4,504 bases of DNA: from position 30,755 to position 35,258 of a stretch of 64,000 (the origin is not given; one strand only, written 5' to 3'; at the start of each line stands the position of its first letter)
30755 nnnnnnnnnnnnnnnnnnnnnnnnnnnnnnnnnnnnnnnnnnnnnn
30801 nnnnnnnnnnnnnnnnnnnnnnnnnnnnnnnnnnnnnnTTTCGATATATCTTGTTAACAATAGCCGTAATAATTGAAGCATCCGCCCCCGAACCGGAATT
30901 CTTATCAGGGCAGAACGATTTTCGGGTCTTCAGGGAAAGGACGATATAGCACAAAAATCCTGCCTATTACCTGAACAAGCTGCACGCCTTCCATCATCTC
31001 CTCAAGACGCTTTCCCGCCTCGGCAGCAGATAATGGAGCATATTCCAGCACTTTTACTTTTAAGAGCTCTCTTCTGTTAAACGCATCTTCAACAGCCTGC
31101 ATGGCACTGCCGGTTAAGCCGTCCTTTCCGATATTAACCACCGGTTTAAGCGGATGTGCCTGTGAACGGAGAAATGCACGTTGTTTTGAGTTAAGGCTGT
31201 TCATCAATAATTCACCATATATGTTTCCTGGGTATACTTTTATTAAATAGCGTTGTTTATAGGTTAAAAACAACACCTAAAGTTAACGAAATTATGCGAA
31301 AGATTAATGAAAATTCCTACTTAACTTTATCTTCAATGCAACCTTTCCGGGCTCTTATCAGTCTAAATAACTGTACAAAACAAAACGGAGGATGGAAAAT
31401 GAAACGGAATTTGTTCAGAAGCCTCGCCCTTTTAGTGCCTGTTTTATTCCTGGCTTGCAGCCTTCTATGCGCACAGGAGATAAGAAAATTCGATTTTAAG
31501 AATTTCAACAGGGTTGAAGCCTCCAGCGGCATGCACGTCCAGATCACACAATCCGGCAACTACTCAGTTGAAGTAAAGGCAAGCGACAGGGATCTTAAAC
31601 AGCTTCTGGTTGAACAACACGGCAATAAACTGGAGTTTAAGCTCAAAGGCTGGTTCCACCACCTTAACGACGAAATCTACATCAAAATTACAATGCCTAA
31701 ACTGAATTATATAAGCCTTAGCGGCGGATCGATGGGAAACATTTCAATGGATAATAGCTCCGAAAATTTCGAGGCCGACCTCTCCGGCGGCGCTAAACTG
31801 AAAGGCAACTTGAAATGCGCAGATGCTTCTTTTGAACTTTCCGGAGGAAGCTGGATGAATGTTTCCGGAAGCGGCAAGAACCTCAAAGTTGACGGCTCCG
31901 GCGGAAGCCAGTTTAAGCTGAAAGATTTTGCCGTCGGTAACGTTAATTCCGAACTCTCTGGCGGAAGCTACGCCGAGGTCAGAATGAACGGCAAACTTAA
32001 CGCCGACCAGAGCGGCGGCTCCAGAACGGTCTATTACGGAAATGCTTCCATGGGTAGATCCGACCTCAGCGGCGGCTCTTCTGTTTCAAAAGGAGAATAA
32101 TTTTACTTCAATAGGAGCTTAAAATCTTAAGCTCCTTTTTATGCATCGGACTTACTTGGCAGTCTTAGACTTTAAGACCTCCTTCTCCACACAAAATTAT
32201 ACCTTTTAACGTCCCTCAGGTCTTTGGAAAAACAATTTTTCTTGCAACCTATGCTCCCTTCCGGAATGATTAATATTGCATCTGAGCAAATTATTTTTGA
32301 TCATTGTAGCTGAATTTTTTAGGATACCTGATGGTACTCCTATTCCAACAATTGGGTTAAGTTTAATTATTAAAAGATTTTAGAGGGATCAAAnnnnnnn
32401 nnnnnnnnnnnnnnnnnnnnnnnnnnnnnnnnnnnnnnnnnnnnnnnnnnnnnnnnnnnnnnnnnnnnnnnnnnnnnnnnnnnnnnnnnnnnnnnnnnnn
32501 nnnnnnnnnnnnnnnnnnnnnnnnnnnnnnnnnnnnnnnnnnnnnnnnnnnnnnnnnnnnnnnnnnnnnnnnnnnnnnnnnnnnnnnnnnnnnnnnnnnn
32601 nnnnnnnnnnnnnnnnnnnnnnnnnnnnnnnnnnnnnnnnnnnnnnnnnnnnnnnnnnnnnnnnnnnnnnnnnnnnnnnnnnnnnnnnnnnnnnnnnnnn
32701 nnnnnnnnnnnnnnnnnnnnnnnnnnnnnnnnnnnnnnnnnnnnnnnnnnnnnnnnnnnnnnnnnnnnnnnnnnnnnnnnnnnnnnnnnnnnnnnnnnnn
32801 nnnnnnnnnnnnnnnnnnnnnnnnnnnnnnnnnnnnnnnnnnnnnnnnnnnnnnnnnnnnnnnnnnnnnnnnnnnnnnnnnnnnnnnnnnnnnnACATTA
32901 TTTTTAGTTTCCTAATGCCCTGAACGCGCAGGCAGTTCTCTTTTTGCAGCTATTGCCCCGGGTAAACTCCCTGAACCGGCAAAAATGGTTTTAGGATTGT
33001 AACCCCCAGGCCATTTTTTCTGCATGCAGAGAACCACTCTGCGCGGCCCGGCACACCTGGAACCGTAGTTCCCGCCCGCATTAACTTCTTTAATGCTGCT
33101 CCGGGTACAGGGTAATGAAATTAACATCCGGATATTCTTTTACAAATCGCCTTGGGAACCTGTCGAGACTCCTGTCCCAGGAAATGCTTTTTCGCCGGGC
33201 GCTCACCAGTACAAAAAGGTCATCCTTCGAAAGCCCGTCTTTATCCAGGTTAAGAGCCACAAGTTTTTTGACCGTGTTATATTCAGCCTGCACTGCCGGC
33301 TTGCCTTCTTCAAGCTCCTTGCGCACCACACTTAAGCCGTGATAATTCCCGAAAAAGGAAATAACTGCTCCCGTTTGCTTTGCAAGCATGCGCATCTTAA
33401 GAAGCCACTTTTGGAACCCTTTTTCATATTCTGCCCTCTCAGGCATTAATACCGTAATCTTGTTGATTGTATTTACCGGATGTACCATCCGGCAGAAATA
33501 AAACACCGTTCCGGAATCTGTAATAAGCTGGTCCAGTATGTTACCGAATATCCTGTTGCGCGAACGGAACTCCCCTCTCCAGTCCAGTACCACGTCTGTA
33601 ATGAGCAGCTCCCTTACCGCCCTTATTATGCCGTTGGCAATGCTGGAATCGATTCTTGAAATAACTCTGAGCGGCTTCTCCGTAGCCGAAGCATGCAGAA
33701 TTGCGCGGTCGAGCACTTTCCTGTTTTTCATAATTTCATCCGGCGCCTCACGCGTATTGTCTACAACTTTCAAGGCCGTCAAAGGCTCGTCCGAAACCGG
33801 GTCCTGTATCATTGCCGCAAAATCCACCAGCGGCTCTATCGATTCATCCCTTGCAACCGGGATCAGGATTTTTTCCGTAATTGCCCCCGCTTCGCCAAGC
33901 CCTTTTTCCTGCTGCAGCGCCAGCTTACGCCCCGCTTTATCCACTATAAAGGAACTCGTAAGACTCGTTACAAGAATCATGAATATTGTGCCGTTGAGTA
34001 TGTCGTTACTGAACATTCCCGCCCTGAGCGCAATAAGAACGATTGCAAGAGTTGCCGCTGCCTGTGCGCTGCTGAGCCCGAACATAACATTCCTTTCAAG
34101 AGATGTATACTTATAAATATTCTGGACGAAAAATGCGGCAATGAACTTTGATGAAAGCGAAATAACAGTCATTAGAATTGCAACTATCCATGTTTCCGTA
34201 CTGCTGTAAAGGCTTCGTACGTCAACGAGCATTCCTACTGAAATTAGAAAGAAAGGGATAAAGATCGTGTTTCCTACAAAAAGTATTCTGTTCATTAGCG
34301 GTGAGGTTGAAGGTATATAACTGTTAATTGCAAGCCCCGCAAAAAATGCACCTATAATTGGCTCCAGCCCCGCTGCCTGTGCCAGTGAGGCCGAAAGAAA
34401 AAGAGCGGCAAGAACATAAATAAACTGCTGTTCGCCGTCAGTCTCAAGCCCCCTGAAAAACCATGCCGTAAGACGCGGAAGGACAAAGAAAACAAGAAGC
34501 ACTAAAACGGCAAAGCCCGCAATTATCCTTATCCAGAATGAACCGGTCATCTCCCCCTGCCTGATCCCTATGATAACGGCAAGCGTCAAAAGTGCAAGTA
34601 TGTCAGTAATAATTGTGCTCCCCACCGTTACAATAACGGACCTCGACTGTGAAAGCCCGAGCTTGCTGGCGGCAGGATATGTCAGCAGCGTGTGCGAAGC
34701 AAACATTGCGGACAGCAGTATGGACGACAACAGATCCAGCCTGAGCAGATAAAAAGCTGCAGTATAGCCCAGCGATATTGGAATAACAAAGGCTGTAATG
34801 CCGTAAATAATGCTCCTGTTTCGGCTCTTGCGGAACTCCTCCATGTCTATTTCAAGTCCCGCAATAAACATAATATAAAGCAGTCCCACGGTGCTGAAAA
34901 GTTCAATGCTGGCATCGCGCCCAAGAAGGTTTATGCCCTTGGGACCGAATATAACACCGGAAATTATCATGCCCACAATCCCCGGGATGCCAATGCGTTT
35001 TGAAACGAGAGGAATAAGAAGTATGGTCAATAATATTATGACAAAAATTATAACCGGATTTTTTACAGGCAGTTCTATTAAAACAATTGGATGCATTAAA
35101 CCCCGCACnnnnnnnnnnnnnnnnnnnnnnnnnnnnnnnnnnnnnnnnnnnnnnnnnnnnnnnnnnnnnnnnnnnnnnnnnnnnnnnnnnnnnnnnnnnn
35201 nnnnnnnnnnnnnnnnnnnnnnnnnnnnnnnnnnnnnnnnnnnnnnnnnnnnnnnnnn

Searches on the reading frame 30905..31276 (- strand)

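Call 32: search_protein_families(library=pfam, proteins=[window:30905-31276:-], max_evalue=0.001)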
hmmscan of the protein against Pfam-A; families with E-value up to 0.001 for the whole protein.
window:30905-31276:- (123 aa): 1 family
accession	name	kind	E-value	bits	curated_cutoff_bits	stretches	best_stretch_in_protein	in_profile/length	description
PF01985.26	CRS1_YhbY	-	5.8e-25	87.9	27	1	28-112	1-84/84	CRS1 / YhbY (CRM) domain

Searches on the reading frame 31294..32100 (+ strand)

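Call 32: search_protein_families(library=pfam, proteins=[window:31294-32100:+], max_evalue=0.001)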
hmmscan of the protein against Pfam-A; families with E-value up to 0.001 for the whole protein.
window:31294-32100:+ (268 aa): 1 family
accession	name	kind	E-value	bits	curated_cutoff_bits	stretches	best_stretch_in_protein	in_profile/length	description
PF10988.14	DUF2807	-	2.6e-32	112.5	24.2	1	70-251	1-181/181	Putative auto-transporter adhesin, head GIN domain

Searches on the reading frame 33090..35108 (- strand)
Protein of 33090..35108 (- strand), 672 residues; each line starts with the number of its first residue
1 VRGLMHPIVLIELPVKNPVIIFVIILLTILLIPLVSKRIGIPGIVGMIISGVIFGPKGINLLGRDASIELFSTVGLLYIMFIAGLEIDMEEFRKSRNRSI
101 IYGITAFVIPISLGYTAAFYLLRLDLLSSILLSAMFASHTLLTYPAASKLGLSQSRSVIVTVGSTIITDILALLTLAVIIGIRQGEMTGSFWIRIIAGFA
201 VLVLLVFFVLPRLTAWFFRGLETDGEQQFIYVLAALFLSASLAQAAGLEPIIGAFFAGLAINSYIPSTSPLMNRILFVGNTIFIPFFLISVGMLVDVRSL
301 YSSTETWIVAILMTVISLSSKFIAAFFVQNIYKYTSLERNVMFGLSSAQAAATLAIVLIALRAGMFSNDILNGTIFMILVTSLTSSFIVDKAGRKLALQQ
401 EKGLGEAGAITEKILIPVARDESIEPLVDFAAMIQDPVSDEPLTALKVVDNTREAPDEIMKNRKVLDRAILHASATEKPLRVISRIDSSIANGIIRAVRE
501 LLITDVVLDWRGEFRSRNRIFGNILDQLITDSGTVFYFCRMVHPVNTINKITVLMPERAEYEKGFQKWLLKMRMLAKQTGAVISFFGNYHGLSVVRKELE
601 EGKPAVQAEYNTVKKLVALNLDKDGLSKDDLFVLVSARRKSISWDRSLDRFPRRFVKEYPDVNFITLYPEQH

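Call 12: search_protein_families(library=pfam, proteins=[window:33090-35108:-], max_evalue=0.01)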
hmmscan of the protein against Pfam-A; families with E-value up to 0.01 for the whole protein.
window:33090-35108:- (672 aa): 1 family
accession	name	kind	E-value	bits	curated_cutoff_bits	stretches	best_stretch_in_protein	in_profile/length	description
PF00999.27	Na_H_Exchanger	-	1.2e-56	192.7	26.2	1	27-383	2-363/375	Sodium/hydrogen exchanger, transmembrane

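Call 16: find_related_loci(query=window:33090-35096:-, collection=genome_contigs, flank=6000)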
Query window:33090-35096:- (668 aa) in genome_contigs; peptide patterns used: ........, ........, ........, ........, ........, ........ (x = any residue, [..] = any of these).
107 stretches matched a pattern; 19 encode a relative of the query (tblastn E <= 1e-3); 19 distinct loci.
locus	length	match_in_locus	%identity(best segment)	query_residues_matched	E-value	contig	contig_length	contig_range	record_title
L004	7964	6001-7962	83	1-655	0e+0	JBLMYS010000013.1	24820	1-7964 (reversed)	MAG: Acidobacteriota bacterium isolate MAG223 PRJNA951521_bin78_renamed_12, whole genome shotgun sequence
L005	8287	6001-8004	81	1-668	0e+0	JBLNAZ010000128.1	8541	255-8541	MAG: Syntrophomonadaceae bacterium isolate MAG164 PRJNA951521_bin24_renamed_127, whole genome shotgun sequence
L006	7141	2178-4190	42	9-668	3e-179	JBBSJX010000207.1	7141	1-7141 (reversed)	MAG: Chitinophagales bacterium isolate LS4_metabat2.148 LS4_metabat2.148_K_1076488_L_7141_cov_12.4394, whole genome shot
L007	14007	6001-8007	43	7-667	2e-173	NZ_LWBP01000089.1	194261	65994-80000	Niastella populi strain CCTCC AB 208238 contig18, whole genome shotgun sequence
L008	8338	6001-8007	43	7-667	9e-172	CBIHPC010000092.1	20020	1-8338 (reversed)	MAG TPA_asm: uncultured Niastella sp. isolate SRR18156214_maxbin2_6 genome assembly, contig: ERZ27336874.817, whole geno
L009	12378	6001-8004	43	9-667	2e-169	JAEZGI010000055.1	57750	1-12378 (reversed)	MAG: Bacteroidetes bacterium isolate OH_CBrB_90 k127_2765384, whole genome shotgun sequence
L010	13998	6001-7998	41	9-667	6e-169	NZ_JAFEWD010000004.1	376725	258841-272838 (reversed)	Pedobacter sp. SYSU D00535 Scaffold4_1, whole genome shotgun sequence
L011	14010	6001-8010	43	8-667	4e-169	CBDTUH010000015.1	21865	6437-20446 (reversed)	MAG TPA_asm: uncultured bacterium isolate ERR2431955_concoct_103 genome assembly, contig: ERZ23878311.1170, whole genome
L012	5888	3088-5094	42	9-668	1e-169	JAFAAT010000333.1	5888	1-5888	MAG: Bacteroidetes bacterium isolate OH_PFB_92 k127_94885, whole genome shotgun sequence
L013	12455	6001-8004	43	9-667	4e-167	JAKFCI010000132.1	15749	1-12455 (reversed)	MAG: Chitinophagaceae bacterium isolate LC017 contig-124_5042, whole genome shotgun sequence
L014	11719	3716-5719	44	9-667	1e-166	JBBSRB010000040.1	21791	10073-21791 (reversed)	MAG: Chitinophagales bacterium isolate SVL1_sbin.26 SVL1_sbin.26_K_615614_L_21791_cov_11.0000, whole genome shotgun sequ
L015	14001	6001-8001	43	9-667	5e-165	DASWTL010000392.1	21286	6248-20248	MAG TPA_asm: Sphingobacteriaceae bacterium isolate SMAG_U3574 k141_220398, whole genome shotgun sequence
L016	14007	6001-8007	41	8-667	1e-163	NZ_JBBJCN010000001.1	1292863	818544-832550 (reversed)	Pedobacter superstes strain P351 1, whole genome shotgun sequence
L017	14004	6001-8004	43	9-667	4e-163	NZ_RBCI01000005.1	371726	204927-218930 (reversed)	Flavisolibacter nicotianae strain X7X scaffold_4, whole genome shotgun sequence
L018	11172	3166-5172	41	8-667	1e-162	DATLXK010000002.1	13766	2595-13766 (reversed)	MAG TPA_asm: Sphingobacteriaceae bacterium isolate SMAG_U13244 k141_538, whole genome shotgun sequence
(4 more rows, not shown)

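Call 50: find_encoding_contigs(protein=window:33090-35096:-, flank=3000, max_places=10)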
Protein window:33090-35096:- (668 aa): 5 contigs read that carry it; 2 places shown.
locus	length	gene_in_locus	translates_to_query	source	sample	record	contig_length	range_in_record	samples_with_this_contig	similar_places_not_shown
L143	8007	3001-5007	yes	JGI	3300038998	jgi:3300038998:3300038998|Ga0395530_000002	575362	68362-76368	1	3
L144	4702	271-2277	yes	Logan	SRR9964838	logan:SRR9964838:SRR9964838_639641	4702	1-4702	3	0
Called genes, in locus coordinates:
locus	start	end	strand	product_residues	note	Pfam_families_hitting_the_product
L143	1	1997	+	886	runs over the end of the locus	PF19313:DUF5916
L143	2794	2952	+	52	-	-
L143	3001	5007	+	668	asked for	PF00999:Na_H_Exchanger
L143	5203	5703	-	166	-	PF00210:Ferritin, PF02915:Rubrerythrin, PF21349:RUBY_RBDX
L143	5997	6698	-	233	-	PF10988:DUF2807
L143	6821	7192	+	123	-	PF01985:CRS1_YhbY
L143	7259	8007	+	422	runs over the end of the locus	PF01244:Peptidase_M19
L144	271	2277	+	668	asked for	PF00999:Na_H_Exchanger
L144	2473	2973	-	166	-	PF00210:Ferritin, PF02915:Rubrerythrin, PF21349:RUBY_RBDX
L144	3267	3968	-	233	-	PF10988:DUF2807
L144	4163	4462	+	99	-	PF01985:CRS1_YhbY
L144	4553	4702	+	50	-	?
